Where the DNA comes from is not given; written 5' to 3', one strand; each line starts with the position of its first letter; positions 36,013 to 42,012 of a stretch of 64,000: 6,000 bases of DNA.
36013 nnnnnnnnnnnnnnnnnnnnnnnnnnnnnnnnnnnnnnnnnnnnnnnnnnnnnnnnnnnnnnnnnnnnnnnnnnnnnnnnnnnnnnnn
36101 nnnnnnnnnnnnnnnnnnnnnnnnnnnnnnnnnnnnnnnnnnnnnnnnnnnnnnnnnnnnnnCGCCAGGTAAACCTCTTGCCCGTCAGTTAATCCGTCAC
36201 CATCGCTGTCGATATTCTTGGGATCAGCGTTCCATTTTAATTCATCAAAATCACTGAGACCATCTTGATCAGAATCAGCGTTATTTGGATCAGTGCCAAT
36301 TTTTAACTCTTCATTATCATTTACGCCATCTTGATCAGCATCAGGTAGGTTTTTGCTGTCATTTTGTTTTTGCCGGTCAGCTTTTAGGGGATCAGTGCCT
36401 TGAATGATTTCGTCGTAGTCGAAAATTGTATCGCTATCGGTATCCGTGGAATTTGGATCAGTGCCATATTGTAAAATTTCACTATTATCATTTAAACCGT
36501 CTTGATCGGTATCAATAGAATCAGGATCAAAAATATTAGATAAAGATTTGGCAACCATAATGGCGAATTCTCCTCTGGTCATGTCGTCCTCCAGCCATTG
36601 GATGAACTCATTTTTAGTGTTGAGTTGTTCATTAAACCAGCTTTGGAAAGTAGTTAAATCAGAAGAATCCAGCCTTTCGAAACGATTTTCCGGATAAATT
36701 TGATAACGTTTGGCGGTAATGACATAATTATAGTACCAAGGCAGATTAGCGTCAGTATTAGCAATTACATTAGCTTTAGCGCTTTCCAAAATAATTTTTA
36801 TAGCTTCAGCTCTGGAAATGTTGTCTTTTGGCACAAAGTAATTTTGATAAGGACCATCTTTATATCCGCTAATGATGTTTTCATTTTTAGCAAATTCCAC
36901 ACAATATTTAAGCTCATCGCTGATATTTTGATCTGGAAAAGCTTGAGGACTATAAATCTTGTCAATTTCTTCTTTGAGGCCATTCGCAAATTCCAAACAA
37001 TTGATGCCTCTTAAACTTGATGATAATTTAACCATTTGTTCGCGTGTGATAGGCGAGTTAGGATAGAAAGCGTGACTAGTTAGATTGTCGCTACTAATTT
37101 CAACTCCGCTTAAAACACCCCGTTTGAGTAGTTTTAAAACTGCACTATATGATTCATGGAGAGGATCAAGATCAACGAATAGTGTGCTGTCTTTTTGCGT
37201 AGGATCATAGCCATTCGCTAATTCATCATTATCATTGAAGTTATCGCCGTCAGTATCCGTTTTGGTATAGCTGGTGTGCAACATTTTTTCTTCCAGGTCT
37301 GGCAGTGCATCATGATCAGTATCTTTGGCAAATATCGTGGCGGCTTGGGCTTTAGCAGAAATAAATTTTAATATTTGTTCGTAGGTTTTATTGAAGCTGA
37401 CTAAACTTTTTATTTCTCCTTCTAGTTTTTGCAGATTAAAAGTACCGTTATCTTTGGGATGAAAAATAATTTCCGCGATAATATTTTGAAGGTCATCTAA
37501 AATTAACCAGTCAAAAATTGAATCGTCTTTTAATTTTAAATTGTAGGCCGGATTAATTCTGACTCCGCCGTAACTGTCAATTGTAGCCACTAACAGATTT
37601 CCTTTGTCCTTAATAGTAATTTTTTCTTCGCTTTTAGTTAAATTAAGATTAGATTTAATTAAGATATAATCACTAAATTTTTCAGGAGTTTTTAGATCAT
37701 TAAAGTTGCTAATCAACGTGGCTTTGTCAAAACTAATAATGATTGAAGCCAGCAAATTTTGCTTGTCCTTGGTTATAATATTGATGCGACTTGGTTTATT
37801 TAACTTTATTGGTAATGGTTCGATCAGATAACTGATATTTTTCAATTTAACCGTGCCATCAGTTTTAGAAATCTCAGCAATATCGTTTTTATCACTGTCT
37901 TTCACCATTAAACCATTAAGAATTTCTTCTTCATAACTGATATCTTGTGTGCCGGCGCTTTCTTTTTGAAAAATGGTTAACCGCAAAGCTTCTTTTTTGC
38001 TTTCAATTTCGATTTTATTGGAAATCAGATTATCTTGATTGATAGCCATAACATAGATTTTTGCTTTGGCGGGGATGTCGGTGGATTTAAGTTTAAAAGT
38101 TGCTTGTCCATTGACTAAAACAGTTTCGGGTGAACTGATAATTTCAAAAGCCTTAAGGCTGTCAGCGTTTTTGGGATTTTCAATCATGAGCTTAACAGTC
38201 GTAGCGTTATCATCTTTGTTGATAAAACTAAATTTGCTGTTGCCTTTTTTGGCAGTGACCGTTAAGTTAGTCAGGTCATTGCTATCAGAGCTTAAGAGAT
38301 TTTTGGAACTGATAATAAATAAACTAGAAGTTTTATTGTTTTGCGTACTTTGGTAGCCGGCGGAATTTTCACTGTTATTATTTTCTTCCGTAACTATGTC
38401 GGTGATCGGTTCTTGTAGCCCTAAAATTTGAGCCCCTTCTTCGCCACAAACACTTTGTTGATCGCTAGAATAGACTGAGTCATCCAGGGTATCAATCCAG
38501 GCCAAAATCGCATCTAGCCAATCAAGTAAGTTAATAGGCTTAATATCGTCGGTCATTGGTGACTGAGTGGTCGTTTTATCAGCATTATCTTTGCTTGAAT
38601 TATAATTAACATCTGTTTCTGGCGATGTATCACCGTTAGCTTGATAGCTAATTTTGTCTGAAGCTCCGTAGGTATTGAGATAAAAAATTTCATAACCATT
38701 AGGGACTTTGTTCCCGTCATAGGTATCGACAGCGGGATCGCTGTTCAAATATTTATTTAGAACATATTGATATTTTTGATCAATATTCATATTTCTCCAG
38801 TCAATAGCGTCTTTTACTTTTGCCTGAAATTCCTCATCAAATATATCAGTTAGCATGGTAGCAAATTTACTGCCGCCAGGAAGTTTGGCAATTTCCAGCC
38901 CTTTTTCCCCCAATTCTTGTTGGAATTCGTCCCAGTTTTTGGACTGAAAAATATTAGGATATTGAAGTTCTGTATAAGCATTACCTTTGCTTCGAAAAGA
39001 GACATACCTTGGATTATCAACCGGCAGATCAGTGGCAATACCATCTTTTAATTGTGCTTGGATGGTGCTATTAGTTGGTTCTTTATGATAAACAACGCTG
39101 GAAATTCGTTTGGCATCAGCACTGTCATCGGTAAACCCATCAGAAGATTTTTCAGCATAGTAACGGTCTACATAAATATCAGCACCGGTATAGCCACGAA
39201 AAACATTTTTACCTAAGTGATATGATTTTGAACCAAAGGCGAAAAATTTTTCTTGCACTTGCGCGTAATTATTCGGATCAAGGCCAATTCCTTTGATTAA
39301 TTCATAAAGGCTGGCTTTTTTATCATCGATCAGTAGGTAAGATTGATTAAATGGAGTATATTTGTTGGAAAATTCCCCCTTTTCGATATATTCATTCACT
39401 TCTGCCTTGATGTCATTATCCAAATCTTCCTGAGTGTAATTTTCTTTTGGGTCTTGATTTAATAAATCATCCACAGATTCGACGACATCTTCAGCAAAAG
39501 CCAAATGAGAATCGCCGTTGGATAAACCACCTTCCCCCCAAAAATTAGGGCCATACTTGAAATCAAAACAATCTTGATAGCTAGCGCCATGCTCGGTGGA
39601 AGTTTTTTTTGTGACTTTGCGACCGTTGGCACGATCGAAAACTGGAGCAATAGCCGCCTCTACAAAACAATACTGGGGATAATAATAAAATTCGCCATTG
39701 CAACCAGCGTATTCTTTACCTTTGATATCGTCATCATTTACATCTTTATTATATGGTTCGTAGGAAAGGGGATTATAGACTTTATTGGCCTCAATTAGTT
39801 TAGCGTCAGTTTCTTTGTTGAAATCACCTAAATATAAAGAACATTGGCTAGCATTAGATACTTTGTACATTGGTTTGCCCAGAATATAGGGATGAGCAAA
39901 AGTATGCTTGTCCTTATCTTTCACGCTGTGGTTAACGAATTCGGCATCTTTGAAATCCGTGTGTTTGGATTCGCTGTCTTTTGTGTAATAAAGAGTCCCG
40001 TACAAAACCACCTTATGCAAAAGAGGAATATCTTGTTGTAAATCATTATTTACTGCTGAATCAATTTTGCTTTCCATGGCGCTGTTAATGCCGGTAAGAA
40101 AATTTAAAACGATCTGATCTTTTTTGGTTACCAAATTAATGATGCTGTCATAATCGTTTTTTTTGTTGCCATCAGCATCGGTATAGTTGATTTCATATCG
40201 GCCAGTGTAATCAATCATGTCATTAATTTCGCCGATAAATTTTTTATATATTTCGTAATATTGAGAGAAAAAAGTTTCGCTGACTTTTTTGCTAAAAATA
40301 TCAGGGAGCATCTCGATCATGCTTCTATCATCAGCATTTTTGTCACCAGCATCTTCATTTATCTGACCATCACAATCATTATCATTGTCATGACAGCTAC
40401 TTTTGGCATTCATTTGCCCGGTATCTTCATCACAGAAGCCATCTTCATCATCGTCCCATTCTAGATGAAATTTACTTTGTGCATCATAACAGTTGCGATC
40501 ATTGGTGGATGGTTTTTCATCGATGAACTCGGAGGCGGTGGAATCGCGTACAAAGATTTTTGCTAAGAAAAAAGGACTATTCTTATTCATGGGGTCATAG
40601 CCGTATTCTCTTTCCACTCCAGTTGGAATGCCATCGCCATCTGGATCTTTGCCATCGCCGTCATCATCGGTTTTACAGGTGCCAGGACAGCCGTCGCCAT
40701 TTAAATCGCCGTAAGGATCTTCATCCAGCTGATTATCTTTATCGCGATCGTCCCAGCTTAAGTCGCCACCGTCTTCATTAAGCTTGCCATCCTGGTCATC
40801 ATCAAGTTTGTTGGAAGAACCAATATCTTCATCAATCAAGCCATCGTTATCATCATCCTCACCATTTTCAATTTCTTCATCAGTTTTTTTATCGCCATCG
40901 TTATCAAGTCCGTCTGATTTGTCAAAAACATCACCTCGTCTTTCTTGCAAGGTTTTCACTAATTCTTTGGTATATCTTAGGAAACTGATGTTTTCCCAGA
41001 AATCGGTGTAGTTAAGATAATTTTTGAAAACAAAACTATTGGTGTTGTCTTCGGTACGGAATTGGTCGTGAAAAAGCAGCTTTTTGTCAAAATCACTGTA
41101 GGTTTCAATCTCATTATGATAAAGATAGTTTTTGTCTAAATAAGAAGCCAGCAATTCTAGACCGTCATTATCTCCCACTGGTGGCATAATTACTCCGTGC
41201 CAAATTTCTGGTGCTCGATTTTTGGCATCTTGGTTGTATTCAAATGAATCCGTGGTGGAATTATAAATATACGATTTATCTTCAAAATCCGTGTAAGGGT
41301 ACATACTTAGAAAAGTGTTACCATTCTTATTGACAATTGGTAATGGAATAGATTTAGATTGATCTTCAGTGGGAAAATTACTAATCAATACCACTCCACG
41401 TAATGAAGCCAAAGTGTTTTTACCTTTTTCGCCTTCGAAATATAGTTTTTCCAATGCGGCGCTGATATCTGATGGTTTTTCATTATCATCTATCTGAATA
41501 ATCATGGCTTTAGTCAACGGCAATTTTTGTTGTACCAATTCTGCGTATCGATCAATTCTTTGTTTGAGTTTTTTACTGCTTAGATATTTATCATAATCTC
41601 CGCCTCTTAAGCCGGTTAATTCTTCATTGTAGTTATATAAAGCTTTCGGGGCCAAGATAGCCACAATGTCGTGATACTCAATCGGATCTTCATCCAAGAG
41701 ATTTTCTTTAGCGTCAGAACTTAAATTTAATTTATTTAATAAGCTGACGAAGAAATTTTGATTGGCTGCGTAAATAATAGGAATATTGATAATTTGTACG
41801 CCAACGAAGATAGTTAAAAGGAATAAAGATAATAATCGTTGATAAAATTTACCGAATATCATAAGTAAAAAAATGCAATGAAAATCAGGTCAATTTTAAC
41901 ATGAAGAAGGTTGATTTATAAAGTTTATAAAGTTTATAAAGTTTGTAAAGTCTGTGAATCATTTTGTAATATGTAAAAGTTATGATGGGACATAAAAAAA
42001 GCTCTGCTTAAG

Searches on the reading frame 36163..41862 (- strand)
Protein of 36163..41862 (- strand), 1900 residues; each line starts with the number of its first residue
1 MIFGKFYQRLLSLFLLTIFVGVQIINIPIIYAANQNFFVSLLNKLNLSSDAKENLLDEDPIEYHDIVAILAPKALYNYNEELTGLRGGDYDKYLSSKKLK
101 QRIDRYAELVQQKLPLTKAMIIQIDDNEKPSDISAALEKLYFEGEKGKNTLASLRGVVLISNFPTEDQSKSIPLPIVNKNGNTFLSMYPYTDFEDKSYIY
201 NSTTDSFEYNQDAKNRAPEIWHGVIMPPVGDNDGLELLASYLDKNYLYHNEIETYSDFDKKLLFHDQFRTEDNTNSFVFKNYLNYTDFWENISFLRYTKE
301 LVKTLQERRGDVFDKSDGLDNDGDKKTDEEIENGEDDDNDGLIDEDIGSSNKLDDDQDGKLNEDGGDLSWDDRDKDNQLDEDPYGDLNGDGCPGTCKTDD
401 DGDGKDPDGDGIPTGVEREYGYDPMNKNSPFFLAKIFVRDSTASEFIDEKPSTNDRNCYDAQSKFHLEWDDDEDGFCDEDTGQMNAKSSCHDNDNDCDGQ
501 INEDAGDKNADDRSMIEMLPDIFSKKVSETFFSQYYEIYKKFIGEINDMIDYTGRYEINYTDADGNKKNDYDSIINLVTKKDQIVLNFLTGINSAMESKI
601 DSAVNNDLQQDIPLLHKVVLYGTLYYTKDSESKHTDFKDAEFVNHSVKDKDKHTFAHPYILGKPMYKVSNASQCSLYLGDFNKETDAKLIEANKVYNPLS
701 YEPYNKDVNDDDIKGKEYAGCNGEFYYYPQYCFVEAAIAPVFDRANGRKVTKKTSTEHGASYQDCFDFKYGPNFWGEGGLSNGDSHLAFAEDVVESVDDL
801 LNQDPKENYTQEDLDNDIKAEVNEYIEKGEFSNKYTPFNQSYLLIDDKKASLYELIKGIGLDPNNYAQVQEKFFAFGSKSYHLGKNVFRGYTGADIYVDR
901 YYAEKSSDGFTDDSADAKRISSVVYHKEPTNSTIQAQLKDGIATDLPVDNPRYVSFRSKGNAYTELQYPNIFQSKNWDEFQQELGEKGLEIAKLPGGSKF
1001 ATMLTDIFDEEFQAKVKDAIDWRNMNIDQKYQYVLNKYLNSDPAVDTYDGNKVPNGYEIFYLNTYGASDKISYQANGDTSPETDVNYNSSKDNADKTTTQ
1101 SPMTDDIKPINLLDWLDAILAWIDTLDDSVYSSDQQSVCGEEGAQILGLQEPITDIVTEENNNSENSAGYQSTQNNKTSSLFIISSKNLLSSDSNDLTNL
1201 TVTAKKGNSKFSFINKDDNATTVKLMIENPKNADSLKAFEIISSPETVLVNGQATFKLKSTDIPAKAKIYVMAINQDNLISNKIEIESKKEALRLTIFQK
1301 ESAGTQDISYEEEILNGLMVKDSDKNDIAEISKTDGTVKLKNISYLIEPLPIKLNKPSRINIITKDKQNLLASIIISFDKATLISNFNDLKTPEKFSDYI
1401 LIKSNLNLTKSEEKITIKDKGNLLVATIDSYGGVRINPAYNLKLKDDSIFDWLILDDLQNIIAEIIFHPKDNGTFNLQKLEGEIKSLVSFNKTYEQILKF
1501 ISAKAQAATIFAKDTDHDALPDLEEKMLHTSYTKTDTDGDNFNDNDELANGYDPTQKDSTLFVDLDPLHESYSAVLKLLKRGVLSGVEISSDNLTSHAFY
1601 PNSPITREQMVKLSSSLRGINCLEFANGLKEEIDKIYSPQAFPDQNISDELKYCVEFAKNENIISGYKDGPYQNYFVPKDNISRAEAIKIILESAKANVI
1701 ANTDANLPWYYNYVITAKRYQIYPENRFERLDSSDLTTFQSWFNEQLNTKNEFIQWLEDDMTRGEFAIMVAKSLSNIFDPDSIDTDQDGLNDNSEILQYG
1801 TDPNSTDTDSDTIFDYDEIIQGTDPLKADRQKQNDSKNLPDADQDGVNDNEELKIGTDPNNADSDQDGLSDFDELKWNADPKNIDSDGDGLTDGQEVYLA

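Call 6: search_protein_families(library=pfam, proteins=[window:36163-41862:-], max_evalue=0.1)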
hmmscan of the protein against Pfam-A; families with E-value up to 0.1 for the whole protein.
window:36163-41862:- (1900 aa): 4 families
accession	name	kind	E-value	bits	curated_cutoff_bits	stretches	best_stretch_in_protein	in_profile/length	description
PF00395.25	SLH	-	5.8e-09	36.2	20.8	1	1562-1610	2-43/44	S-layer homology domain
PF18884.5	TSP3_bac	-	9.6e-05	22.6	25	3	1843-1862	3-22/22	Bacterial TSP3 repeat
PF18275.7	His_Me_b4a2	-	0.011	16.2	25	0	539-568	9-38/52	His-Me finger endonuclease beta4-alpha2 domain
PF23803.1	Phage_TAC_17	-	0.027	14.9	27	0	1511-1565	51-105/178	Phage tail assembly chaperone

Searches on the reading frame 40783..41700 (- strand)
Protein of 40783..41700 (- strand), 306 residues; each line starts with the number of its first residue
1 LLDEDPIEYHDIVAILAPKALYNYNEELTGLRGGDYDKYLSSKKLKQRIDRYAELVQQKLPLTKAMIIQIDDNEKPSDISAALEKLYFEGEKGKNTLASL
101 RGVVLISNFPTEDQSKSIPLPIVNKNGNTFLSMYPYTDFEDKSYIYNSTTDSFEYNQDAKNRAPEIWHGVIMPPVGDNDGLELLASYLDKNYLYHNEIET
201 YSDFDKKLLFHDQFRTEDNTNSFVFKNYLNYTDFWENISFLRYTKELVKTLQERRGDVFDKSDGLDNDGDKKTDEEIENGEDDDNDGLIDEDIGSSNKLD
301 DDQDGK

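Call 85: search_solved_structures(query=window:40783-41700:-, max_evalue=1)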
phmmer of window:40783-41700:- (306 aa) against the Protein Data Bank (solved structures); distinct sequences matched with E-value up to 1: 0.
